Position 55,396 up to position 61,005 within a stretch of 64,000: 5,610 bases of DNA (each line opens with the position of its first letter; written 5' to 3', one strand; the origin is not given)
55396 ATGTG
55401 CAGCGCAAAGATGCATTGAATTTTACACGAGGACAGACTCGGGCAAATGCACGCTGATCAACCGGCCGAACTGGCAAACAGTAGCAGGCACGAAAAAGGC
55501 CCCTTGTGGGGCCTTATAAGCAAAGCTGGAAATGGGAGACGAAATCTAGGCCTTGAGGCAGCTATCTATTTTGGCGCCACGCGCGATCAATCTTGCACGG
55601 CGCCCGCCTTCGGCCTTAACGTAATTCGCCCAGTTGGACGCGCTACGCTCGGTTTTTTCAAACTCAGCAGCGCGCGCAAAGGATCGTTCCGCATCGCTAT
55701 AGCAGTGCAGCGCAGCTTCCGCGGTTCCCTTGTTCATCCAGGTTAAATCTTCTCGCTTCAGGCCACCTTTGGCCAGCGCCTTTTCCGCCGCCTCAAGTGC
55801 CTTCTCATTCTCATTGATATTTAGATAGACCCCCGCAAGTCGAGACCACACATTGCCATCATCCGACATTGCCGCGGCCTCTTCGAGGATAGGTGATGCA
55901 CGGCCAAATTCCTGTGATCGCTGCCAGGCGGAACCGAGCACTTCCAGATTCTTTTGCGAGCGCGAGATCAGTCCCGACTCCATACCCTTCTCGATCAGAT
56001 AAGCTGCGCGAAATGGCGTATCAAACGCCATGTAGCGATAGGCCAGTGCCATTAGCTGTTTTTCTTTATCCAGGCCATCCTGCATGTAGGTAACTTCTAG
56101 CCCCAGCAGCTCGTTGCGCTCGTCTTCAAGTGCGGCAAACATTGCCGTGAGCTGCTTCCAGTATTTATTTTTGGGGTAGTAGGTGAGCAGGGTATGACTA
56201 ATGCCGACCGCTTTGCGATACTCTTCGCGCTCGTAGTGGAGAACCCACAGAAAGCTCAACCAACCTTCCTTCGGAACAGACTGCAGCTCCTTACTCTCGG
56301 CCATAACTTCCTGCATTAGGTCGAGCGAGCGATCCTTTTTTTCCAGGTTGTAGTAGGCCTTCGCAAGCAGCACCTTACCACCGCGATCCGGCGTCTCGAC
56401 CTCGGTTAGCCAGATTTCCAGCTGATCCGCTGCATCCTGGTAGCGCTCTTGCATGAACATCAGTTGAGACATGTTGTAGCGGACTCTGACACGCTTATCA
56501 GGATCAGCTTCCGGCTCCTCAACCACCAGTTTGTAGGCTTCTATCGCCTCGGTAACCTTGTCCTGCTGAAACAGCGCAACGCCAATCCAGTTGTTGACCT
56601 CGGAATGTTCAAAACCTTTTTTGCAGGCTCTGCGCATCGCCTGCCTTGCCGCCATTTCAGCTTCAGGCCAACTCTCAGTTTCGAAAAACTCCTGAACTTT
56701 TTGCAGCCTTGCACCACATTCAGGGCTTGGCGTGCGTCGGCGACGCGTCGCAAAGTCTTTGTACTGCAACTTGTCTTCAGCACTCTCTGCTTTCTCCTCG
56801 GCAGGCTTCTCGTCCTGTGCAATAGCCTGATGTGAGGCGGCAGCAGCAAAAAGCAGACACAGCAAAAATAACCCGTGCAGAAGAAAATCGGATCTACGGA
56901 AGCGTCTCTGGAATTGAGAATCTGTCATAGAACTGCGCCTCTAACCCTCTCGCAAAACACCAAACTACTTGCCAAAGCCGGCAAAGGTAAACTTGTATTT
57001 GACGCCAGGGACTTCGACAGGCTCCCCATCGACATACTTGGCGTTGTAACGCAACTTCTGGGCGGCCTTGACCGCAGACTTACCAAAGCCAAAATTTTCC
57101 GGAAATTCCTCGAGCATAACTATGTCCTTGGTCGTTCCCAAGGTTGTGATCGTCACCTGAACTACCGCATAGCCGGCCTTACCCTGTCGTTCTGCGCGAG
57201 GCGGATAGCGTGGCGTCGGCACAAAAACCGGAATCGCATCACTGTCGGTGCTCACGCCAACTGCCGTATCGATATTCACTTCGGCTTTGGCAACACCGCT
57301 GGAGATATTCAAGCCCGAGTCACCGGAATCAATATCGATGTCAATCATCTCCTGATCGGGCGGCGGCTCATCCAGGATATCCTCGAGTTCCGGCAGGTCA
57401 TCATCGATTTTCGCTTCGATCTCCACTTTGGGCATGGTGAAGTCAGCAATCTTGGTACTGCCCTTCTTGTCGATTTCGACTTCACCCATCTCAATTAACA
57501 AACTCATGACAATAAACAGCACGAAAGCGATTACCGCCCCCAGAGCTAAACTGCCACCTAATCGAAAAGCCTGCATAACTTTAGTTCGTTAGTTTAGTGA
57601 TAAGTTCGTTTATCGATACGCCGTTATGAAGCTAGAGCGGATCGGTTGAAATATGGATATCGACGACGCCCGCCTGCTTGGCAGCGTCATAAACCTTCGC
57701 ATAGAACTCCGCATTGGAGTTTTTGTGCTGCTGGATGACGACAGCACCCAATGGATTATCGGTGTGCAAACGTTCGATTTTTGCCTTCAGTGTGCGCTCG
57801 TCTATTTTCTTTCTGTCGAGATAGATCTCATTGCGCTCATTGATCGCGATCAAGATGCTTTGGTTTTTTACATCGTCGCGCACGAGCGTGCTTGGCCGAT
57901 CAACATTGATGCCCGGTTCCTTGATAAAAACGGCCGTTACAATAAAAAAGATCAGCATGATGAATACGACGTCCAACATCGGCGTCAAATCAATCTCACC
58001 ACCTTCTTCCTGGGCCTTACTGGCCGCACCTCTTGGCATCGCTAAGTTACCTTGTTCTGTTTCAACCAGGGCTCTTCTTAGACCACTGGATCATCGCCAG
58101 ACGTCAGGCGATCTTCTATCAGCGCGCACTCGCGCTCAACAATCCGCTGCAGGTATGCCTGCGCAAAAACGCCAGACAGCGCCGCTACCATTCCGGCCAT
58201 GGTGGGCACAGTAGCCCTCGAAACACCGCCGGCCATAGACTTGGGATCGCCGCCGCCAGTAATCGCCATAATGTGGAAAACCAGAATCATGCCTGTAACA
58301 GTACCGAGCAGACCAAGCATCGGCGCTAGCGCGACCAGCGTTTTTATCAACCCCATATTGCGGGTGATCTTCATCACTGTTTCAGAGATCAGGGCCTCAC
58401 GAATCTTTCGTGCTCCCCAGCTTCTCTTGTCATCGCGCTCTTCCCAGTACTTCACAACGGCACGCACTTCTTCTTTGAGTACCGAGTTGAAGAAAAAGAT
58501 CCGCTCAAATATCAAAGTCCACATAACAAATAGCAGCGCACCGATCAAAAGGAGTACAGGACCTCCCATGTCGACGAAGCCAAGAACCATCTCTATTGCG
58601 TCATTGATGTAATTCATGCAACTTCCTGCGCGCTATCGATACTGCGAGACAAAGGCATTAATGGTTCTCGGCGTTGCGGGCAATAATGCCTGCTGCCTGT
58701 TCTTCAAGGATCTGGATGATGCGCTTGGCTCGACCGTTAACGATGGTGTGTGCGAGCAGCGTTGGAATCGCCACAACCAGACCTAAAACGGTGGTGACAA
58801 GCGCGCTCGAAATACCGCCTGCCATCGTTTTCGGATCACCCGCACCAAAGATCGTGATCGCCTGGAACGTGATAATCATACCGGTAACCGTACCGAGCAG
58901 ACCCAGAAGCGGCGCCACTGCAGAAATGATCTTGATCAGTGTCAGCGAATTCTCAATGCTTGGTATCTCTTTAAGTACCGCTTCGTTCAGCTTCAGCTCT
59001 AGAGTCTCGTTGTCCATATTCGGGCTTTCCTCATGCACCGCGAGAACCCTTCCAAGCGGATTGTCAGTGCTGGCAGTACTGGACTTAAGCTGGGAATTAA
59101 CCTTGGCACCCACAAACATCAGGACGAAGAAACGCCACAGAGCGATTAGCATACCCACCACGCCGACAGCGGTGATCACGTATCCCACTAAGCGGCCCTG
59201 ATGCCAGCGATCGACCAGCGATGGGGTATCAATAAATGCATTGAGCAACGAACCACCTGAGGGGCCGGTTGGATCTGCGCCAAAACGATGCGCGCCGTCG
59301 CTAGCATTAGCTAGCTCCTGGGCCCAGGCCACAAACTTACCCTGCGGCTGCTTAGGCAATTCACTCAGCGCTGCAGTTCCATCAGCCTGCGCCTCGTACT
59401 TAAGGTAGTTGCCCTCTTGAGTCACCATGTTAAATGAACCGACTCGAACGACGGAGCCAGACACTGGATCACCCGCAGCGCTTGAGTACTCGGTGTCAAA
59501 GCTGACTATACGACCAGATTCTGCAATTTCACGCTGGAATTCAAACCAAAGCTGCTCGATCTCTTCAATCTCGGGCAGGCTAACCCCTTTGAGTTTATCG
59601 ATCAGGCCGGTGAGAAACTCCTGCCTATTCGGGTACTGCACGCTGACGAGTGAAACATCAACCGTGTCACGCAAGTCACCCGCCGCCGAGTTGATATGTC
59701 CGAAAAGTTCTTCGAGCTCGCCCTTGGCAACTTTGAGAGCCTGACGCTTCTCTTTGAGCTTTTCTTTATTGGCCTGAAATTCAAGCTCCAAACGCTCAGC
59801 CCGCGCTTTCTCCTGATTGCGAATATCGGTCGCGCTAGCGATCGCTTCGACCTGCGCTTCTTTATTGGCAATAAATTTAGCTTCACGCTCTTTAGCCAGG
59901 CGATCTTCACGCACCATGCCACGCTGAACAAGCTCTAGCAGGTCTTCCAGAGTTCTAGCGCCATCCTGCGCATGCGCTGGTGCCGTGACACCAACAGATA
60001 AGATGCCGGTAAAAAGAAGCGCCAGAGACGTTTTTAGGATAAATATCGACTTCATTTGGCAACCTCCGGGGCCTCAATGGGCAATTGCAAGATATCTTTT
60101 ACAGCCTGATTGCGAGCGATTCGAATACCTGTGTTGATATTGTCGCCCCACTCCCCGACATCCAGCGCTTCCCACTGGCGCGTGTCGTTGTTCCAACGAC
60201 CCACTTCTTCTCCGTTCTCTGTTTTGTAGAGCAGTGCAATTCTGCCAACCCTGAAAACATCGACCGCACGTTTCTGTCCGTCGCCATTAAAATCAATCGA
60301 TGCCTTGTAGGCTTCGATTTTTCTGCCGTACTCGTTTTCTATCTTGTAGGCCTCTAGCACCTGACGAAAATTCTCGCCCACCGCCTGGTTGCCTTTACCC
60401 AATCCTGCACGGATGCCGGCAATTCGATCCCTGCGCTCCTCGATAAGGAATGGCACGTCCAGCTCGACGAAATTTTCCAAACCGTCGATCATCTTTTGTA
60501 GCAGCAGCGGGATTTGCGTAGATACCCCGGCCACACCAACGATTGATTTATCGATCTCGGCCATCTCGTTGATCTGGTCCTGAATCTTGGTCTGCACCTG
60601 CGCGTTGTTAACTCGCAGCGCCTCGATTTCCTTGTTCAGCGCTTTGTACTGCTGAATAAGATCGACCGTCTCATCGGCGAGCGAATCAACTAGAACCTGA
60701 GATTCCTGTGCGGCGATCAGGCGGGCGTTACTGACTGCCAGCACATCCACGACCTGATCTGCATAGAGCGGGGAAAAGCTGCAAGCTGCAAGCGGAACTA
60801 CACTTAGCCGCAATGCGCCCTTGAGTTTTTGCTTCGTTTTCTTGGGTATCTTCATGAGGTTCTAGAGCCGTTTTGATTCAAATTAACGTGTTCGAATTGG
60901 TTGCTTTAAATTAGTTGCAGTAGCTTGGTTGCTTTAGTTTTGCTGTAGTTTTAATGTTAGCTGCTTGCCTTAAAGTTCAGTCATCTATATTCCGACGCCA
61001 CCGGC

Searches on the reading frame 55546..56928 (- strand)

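Call 37: search_protein_families(library=pfam, proteins=[window:55546-56928:-])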
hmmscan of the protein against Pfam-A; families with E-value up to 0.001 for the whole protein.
window:55546-56928:- (460 aa): 10 families
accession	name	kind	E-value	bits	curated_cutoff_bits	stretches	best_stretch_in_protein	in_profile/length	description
PF07719.23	TPR_2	-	1.2e-11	44.2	27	0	360-386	3-29/34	Tetratricopeptide repeat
PF13432.12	TPR_16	-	2.3e-08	34.7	32.7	1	80-142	6-64/65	Tetratricopeptide repeat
PF00515.34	TPR_1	-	2.6e-08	33.8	27.8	0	360-386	3-29/34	Tetratricopeptide repeat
PF14559.12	TPR_19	-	7.1e-08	33.1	25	0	339-387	5-54/68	Tetratricopeptide repeat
PF13181.12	TPR_8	-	1.6e-06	28.2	25.7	0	110-137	2-29/34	Tetratricopeptide repeat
PF13424.12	TPR_12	-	1.7e-06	28.5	30.1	1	111-171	5-69/77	Tetratricopeptide repeat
PF13174.12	TPR_6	-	3.6e-05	24.6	26.3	0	114-138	5-29/33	Tetratricopeptide repeat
PF12895.13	ANAPC3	-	5.6e-05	23.8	27.2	0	100-171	14-80/82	Anaphase-promoting complex, cyclosome, subunit 3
PF25068.1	ARM_TT21_4th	-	0.00014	22.6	30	0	331-408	5-80/153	Tetratricopeptide repeat protein 21 forth ARM domain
PF18768.7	RNPP_C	-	0.00015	21.7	26.5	0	110-172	80-146/213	RNPP family C-terminal domain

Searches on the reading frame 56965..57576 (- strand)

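Call 37: search_protein_families(library=pfam, proteins=[window:56965-57576:-])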
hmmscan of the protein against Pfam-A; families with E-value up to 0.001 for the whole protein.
window:56965-57576:- (203 aa): 1 family
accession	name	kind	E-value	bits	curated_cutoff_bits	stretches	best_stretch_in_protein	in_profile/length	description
PF03544.19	TonB_C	-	2.5e-12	47.5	24.6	1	121-197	2-76/79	Gram-negative bacterial TonB protein C-terminal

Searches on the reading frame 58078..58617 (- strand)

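Call 37: search_protein_families(library=pfam, proteins=[window:58078-58617:-])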
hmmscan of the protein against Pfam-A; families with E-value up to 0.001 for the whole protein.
window:58078-58617:- (179 aa): 1 family
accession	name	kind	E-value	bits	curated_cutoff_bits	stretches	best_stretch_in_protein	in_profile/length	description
PF01618.21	MotA_ExbB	-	6.2e-24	84.6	22.9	1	48-168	11-126/127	MotA/TolQ/ExbB proton channel family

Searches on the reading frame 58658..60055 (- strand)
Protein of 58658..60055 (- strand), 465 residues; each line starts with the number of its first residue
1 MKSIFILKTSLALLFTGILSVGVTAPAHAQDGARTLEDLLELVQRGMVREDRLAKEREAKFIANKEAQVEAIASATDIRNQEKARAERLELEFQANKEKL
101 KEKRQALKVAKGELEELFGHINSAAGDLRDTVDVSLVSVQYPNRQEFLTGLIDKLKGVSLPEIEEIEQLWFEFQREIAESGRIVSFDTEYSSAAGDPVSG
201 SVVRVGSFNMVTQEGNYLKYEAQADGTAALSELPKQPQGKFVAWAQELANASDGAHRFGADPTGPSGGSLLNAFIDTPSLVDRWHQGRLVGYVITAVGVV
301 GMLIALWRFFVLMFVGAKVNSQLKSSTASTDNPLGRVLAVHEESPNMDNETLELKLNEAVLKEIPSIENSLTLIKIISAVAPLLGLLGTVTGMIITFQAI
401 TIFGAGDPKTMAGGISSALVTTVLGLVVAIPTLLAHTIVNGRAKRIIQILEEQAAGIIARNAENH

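Call 37: search_protein_families(library=pfam, proteins=[window:58658-60055:-])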
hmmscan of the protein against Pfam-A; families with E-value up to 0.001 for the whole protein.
window:58658-60055:- (465 aa): 2 families
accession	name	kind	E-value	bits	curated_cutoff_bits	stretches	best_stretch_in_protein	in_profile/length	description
PF01618.21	MotA_ExbB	-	1.2e-29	103.1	22.9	1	339-451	11-126/127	MotA/TolQ/ExbB proton channel family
PF20570.3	DUF6779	-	0.00094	20.3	28.1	0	300-367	3-69/108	Domain of unknown function (DUF6779)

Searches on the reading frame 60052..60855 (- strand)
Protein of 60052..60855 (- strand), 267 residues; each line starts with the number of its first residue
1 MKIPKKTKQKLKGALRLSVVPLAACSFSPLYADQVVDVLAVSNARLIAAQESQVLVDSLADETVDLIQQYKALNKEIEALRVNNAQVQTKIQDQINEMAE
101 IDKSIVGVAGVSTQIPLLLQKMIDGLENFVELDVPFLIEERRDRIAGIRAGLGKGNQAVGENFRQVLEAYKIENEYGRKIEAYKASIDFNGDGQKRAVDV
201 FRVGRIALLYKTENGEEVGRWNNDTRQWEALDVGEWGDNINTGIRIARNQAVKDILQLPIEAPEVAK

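Call 37: search_protein_families(library=pfam, proteins=[window:60052-60855:-])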
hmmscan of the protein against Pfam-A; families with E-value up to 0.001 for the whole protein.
window:60052-60855:- (267 aa): 2 families
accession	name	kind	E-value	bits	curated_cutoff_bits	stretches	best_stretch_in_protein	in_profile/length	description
PF11932.13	DUF3450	-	4.4e-70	236.2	32.6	1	22-260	5-240/241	Protein of unknown function (DUF3450)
PF08581.15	Tup_N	-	0.00092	19.9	28.7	1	62-106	4-49/77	Tup N-terminal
